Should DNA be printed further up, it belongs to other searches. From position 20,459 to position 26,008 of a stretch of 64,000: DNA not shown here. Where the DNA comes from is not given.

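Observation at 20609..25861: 1,750-aa single-polypeptide fusion of a eukaryotic-like Ser/Thr kinase with a sigma-54 enhancer-binding protein (STPK-NTPase/TPR-GAF-sigma54 AAA+-HTH)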

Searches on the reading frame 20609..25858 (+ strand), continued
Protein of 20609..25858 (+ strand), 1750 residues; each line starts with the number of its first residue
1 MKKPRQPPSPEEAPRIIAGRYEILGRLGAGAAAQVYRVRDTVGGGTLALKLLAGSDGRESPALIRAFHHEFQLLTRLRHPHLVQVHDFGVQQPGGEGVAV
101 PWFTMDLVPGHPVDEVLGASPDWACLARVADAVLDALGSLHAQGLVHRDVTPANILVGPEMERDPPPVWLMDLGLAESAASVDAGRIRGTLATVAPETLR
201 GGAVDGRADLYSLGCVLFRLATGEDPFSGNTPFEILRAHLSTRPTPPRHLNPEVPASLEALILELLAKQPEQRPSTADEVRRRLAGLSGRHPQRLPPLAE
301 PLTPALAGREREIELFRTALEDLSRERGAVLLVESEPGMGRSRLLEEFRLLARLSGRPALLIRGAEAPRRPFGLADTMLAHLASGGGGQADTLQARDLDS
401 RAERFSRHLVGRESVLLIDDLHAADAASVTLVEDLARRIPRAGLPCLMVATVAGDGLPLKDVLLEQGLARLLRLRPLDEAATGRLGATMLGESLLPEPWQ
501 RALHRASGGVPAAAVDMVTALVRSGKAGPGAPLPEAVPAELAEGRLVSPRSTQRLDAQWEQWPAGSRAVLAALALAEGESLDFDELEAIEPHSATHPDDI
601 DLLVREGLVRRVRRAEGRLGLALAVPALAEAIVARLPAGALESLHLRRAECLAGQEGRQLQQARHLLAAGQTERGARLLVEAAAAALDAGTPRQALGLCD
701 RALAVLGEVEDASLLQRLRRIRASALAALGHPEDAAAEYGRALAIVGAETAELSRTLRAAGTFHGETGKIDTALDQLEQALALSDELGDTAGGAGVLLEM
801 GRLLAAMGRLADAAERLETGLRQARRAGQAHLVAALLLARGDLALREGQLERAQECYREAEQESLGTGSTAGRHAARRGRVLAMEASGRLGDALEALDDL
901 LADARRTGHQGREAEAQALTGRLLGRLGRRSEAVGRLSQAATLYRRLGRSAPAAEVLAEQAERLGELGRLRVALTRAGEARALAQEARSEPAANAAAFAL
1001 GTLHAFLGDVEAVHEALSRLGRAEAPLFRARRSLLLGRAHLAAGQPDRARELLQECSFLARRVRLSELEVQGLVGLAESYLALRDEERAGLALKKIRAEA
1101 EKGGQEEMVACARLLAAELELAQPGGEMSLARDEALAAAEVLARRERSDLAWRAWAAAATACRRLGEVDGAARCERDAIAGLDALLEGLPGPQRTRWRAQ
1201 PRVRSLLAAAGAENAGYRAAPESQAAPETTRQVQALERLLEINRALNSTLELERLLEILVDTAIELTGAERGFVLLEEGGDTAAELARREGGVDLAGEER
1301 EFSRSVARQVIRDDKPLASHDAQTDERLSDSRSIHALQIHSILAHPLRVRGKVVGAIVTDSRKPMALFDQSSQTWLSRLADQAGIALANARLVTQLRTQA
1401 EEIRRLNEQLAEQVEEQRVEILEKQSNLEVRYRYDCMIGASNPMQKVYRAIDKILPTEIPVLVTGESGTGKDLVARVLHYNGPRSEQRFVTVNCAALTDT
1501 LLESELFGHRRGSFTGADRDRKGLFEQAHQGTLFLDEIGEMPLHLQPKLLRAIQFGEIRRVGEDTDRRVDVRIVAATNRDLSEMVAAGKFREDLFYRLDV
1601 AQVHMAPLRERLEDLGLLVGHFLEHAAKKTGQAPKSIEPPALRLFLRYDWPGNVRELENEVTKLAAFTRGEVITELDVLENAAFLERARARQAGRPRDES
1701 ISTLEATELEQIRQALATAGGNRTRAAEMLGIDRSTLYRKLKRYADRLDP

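Call 32: find_encoding_contigs(protein=P0014, flank=6000, max_places=2)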
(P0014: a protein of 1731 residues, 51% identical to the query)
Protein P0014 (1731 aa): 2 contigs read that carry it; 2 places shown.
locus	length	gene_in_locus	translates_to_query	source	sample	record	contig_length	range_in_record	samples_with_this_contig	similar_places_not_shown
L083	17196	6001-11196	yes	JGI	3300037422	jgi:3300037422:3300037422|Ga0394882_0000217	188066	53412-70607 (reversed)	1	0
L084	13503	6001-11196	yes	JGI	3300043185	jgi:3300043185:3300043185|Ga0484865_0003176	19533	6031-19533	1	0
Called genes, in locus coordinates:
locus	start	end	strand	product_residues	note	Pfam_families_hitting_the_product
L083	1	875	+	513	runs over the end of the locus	PF00221:Lyase_aromatic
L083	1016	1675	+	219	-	PF01381:HTH_3, PF12844:HTH_19, PF13560:HTH_31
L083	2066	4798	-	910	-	PF08471:Ribonuc_red_2_N, PF02867:Ribonuc_red_lgC, PF12637:TSCPD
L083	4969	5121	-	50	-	-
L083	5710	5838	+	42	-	-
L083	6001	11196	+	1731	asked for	PF00069:Pkinase, PF07714:PK_Tyr_Ser-Thr, PF13191:AAA_16, PF01590:GAF, PF13185:GAF_2, PF13492:GAF_3, PF00158:Sigma54_activat, PF14532:Sigma54_activ_2, +5 more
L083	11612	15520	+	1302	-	PF00672:HAMP, PF00512:HisKA (weak), PF02518:HATPase_c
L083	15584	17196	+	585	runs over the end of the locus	PF00496:SBP_bac_5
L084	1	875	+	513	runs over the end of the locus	PF00221:Lyase_aromatic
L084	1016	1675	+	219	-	PF01381:HTH_3, PF12844:HTH_19, PF13560:HTH_31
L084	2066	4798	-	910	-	PF08471:Ribonuc_red_2_N, PF02867:Ribonuc_red_lgC, PF12637:TSCPD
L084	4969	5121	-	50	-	-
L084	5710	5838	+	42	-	-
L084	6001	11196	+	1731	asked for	PF00069:Pkinase, PF07714:PK_Tyr_Ser-Thr, PF13191:AAA_16, PF01590:GAF, PF13185:GAF_2, PF13492:GAF_3, PF00158:Sigma54_activat, PF14532:Sigma54_activ_2, +5 more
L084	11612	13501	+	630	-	?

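Call 33: find_encoding_contigs(protein=P0012, flank=6000, max_places=2)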
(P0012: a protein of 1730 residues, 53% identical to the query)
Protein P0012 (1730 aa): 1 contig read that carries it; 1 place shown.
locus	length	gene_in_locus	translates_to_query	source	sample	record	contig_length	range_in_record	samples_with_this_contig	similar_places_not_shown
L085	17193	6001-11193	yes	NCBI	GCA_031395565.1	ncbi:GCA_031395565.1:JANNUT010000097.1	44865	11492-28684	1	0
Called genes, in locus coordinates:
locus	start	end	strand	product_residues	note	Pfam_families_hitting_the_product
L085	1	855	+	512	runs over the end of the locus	PF00221:Lyase_aromatic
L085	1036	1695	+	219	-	PF01381:HTH_3, PF12844:HTH_19, PF13560:HTH_31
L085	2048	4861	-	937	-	PF08471:Ribonuc_red_2_N, PF02867:Ribonuc_red_lgC, PF12637:TSCPD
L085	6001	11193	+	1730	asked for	PF00069:Pkinase, PF07714:PK_Tyr_Ser-Thr, PF13191:AAA_16, PF01590:GAF, PF13185:GAF_2, PF00158:Sigma54_activat, PF14532:Sigma54_activ_2, PF25601:AAA_lid_14, +2 more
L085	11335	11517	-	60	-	-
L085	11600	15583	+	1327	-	PF00672:HAMP, PF00512:HisKA (weak), PF02518:HATPase_c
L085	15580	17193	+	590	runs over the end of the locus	PF00496:SBP_bac_5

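Call 34: find_encoding_contigs(protein=P0008, flank=6000, max_places=1)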
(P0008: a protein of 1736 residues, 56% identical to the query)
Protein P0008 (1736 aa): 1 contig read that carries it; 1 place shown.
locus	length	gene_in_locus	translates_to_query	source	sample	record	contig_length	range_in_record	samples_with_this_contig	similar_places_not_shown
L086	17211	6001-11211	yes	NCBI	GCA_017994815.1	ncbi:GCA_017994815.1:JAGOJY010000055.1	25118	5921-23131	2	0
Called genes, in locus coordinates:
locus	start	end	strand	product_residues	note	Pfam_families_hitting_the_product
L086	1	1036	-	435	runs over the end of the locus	PF00709:Adenylsucc_synt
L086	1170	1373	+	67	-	PF09838:DUF2065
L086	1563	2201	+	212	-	PF01381:HTH_3, PF12844:HTH_19, PF13560:HTH_31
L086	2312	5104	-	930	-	PF08471:Ribonuc_red_2_N, PF02867:Ribonuc_red_lgC, PF12637:TSCPD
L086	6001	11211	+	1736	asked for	PF00069:Pkinase, PF07714:PK_Tyr_Ser-Thr, PF13191:AAA_16, PF01590:GAF, PF13185:GAF_2, PF13492:GAF_3, PF00158:Sigma54_activat, PF14532:Sigma54_activ_2, +5 more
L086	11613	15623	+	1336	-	PF00672:HAMP, PF00512:HisKA (weak), PF02518:HATPase_c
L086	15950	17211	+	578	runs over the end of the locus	PF00496:SBP_bac_5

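Call 35: find_encoding_contigs(protein=P0007, flank=6000, max_places=1)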
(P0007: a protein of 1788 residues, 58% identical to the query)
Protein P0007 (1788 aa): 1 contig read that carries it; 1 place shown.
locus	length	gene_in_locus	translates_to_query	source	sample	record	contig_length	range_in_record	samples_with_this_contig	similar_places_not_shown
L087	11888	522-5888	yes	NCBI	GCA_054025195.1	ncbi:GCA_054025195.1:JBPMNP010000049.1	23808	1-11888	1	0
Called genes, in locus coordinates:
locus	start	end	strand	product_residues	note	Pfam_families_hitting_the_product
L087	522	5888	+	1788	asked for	PF00069:Pkinase, PF07714:PK_Tyr_Ser-Thr, PF13191:AAA_16, PF01590:GAF, PF13185:GAF_2, PF13492:GAF_3, PF00158:Sigma54_activat, PF14532:Sigma54_activ_2, +5 more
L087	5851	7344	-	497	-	-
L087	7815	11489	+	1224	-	PF00672:HAMP, PF00512:HisKA (weak), PF02518:HATPase_c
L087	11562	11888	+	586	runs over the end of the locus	PF00496:SBP_bac_5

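Call 36: find_encoding_contigs(protein=P0004, flank=6000, max_places=1)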
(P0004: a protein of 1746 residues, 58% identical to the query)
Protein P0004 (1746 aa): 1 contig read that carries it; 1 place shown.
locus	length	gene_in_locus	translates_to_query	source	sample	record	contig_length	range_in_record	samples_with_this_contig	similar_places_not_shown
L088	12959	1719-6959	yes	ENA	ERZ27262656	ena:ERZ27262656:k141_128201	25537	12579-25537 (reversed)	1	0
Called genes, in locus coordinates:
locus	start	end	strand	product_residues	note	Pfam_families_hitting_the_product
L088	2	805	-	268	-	?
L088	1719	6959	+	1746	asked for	PF00069:Pkinase, PF07714:PK_Tyr_Ser-Thr, PF13191:AAA_16, PF13424:TPR_12, PF01590:GAF, PF13185:GAF_2, PF13492:GAF_3, PF00158:Sigma54_activat, +5 more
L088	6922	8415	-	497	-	-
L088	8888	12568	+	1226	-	PF00672:HAMP, PF00512:HisKA (weak), PF02518:HATPase_c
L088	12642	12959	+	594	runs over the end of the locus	PF00496:SBP_bac_5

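Call 37: find_encoding_contigs(protein=P0009, flank=6000, max_places=1)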
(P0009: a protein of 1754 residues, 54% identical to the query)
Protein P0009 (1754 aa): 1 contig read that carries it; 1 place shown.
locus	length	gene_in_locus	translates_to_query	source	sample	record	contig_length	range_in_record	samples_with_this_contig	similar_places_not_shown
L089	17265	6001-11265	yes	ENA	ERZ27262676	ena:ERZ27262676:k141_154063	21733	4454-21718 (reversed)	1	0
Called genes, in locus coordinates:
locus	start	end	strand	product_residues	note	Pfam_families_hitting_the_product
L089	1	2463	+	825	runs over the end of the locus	?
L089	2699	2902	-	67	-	-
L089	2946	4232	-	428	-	PF00709:Adenylsucc_synt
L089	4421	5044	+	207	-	PF01381:HTH_3, PF12844:HTH_19 (weak), PF13560:HTH_31 (weak)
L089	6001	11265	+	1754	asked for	PF00069:Pkinase, PF07714:PK_Tyr_Ser-Thr, PF01590:GAF, PF13185:GAF_2, PF00158:Sigma54_activat, PF14532:Sigma54_activ_2, PF25601:AAA_lid_14, PF02954:HTH_8, +5 more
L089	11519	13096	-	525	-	PF03023:MurJ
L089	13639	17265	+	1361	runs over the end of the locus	PF00672:HAMP, PF00512:HisKA (weak), PF02518:HATPase_c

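Call 47: search_solved_structures(query=window:20609-25858:+, max_evalue=0.00001)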
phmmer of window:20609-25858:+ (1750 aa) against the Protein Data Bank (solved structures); distinct sequences matched with E-value up to 0.00001: 1266 (the best 60 are shown).
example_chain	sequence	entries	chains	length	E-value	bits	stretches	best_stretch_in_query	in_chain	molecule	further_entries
1ojl_A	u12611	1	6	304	4.3e-81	276.6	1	1437-1743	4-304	TRANSCRIPTIONAL REGULATORY PROTEIN ZRAR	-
9qq6_C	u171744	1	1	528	4e-72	246.9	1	1417-1739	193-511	Nif-specific regulatory protein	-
8p53_C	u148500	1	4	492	1.1e-68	235.4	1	1433-1745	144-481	Transcriptional regulator FleQ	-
4l4u_A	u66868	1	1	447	1.9e-68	234.7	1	1411-1745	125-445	Transcriptional regulator (NtrC family)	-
5exx_A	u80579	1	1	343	5.2e-68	233.2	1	1435-1742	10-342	Transcriptional regulator FleQ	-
6jdi_A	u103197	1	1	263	1.7e-67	231.5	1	1436-1667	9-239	Nitrogen assimilation regulatory protein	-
5exp_A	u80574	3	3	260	7.8e-67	229.4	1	1435-1667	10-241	Transcriptional regulator FleQ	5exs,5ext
7ejw_C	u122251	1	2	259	8.1e-67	229.3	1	1436-1667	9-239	Transcriptional regulator FleQ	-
6j7e_A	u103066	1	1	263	8.5e-67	229.2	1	1436-1667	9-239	Nitrogen assimilation regulatory protein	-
8pb9_D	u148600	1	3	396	1.5e-66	228.4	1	1433-1667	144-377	Transcriptional regulator FleQ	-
6jdl_A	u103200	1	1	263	2.2e-66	227.8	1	1436-1667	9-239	Nitrogen assimilation regulatory protein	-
6iy8_A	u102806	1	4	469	7.8e-64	219.4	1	1407-1663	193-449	Positive regulator CapR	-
5ep0_A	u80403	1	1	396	2.1e-63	218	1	1425-1669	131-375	Putative repressor protein luxO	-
26jl_A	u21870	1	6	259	4e-63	217.1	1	1435-1666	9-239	Flagellar regulatory protein A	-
4ly6_A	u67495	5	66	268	6.4e-63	216.4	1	1438-1674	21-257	Transcriptional regulator (NtrC family)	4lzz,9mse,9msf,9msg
4qhs_A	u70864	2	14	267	4e-60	207.1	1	1437-1680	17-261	Flagellar regulatory protein C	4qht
6lua_A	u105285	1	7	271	2.8e-59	204.3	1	1437-1680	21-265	Flagellar regulatory protein C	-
6luf_A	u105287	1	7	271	7.3e-59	202.9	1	1437-1680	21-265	Flagellar regulatory protein C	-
5m7n_A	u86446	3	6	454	2.4e-56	194.6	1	1437-1743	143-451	Nitrogen assimilation regulatory protein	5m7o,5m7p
7vbs_A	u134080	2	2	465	6.5e-47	163.3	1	1437-1745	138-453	Sigma-54 dependent trancsriptional regulator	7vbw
7v2b_A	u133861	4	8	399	5.2e-43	150.4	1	1437-1672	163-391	VpsR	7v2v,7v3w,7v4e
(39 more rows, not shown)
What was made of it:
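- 20669..21442 (+): PknB-like protein-kinase domain (aa 21-278). Catalytic loop is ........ (Lys replaced by Thr), with DLG and APE. PDB sequence hit to PknB, E 7e-41 (call 47).
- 24917..25648 (+): Sigma-54 interaction AAA+ module plus lid (aa 1437-1680): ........, GSFTGA, FLDEIGE. ZraR, NifA and FleQ structures at E 1e-81 to 1e-68 (call 47).
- Closest known: GAF-regulated enhancer-binding proteins. Same: A NifA structure hits at E 4e-72 (call 47).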
